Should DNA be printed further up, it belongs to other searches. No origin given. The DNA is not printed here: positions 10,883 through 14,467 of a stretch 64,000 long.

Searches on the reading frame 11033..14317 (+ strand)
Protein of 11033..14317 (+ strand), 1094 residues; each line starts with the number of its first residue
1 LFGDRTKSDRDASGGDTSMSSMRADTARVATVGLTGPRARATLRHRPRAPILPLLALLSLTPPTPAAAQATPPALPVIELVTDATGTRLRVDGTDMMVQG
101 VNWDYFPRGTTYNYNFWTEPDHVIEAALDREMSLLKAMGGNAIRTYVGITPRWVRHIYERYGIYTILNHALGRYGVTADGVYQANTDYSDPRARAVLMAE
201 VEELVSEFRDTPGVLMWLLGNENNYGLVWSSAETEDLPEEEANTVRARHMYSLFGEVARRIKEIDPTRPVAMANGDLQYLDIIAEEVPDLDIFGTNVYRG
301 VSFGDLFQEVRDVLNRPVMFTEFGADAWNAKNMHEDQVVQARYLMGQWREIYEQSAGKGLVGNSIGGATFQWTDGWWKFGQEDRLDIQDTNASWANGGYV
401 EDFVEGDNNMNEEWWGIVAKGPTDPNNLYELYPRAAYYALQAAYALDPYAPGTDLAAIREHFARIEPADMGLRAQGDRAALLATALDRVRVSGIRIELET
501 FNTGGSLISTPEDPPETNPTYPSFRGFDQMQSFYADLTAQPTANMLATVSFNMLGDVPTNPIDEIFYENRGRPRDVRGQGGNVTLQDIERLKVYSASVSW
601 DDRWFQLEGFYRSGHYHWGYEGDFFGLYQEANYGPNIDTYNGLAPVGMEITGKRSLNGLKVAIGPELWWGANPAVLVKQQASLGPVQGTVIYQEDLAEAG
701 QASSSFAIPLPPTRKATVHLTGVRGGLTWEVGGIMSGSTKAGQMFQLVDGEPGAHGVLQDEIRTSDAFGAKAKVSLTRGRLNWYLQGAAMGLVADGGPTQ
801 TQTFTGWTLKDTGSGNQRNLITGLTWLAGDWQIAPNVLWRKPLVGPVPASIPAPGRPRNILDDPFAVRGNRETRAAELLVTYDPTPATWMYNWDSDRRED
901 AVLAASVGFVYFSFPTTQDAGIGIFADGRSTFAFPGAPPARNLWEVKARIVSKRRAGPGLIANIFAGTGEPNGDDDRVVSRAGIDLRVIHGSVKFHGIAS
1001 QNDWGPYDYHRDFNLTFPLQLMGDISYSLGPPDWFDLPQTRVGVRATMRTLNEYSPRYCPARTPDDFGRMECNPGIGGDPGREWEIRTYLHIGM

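Call 69: search_protein_families(library=pfam, proteins=[window:11033-14317:+], max_evalue=0.00001)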
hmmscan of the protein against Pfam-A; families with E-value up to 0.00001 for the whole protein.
window:11033-14317:+ (1094 aa): 1 family
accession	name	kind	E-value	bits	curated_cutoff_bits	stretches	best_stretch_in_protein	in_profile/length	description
PF02836.23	Glyco_hydro_2_C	-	3.4e-12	46.5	21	1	127-336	37-223/302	Glycosyl hydrolases family 2, TIM barrel domain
